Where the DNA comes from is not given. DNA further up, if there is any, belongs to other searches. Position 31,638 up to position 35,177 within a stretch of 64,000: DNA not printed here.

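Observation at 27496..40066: Glycan-utilisation locus without Sus genes: GH38 alpha-mannosidase plus GH36-like alpha-galactosidase plus outer-membrane beta-barrel plus four-gene sugar ABC importer, ending in a sigma-54/GAF activator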

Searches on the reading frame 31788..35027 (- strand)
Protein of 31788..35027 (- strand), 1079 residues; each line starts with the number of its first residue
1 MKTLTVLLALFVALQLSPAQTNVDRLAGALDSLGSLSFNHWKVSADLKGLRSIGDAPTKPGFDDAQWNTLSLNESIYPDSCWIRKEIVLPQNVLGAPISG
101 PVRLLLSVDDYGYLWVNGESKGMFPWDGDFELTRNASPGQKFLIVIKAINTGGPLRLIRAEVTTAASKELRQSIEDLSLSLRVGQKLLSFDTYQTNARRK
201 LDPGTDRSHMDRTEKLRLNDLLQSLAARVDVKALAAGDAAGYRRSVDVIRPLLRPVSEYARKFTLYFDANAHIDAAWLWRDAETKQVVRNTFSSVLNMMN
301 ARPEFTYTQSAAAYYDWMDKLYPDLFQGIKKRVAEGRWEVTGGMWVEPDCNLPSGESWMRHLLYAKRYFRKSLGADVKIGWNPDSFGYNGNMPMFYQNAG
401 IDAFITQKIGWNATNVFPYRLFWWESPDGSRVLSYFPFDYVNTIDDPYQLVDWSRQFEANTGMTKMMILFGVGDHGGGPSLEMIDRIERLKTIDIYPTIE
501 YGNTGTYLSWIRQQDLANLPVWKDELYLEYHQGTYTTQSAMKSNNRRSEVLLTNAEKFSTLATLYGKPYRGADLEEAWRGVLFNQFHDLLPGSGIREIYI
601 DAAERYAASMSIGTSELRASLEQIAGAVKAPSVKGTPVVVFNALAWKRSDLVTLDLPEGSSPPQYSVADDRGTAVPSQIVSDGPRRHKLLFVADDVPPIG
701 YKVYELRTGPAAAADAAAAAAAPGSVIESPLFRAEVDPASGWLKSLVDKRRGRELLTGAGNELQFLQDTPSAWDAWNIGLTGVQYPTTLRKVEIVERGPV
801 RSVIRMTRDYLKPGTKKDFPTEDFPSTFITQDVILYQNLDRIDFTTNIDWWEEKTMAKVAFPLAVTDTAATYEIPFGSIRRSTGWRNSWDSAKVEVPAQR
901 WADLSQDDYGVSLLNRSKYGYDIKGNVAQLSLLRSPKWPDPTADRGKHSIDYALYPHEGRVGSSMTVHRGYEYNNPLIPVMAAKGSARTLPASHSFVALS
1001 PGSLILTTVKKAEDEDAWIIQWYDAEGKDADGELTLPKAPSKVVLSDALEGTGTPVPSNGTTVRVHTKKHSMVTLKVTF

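Call 4: search_protein_families(library=pfam, proteins=[window:31788-35027:-], max_evalue=0.01)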
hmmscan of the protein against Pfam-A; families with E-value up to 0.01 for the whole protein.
window:31788-35027:- (1079 aa): 5 families
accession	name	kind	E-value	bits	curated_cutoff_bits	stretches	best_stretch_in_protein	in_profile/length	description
PF01074.27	Glyco_hydro_38N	-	1.4e-75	254.6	25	1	270-522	7-269/270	Glycosyl hydrolases family 38 N-terminal domain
PF07748.19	Glyco_hydro_38C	-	1.1e-55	189.6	25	1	727-941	1-205/206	Glycosyl hydrolases family 38 C-terminal domain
PF09261.16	Alpha-mann_mid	-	1.9e-23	82.8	31.1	1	529-623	1-95/96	Alpha mannosidase middle domain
PF17677.7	Glyco_hydro38C2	-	1e-08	35.6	22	1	1004-1074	2-71/72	Glycosyl hydrolases family 38 C-terminal beta sandwich domain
PF16153.10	DUF4861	-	0.0055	16.2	22.3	0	782-816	200-235/380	Domain of unknown function (DUF4861)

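Call 20: search_solved_structures(query=window:31788-35027:-, max_evalue=0.001)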
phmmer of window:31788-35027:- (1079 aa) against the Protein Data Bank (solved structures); distinct sequences matched with E-value up to 0.001: 16.
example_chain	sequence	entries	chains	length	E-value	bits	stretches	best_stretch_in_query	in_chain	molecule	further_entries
7vqo_A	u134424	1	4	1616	2.8e-126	425.7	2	264-658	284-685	Ams1, Nbr1 and malE fusion protein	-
6lz1_A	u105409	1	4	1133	3.4e-120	405.6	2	265-653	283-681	Ams1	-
7dd9_A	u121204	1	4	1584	1.1e-119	403.9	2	265-653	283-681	Alpha-mannosidase,ZZ-type zinc finger-containing protein P35G2.11c,Maltose/maltodextrin-bi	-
7ufr_A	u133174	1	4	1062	1.6e-104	353.7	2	264-609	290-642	Alpha-mannosidase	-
5jm0_A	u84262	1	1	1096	1.8e-103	350.2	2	265-600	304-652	Alpha-mannosidase,Alpha-mannosidase,Alpha-mannosidase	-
7ufu_A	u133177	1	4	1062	1.9e-103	350.2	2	264-609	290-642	Alpha-mannosidase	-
7ufs_A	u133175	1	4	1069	1.8e-100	340.3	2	269-611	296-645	Alpha-mannosidase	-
7uft_A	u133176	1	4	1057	2e-94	320.3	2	260-626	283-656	Alpha-mannosidase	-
3lvt_A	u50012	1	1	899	1.3e-20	75.8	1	262-657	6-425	Glycosyl hydrolase, family 38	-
5kbp_A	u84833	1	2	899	2.4e-20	75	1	262-657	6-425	Glycosyl hydrolase, family 38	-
2wyh_A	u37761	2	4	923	5.7e-19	70.5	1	266-656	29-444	ALPHA-MANNOSIDASE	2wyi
1hty_A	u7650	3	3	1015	0.00033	21.6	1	262-413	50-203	ALPHA-MANNOSIDASE II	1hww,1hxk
6rpc_A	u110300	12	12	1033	0.00034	21.5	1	262-413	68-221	Alpha-mannosidase 2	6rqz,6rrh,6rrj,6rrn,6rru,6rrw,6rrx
1ps3_A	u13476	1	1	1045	0.00035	21.5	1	262-413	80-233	Alpha-mannosidase II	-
1qwn_A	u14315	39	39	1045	0.00035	21.5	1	262-413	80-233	Alpha-mannosidase II | putative golgi alpha-mannosidase II | Alpha-mannosidase 2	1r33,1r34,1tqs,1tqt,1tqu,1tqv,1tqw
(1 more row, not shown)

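Call 22: search_protein_families(library=ncbifam, proteins=[window:31788-35027:-], max_evalue=0.001)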
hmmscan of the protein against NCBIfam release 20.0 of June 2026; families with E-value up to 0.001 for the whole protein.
window:31788-35027:- (1079 aa): 1 family
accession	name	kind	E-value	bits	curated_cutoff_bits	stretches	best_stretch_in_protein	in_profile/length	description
NF007331.0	PRK09819.1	equivalog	1.5e-36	125.7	1138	1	270-681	11-426/885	mannosylglycerate hydrolase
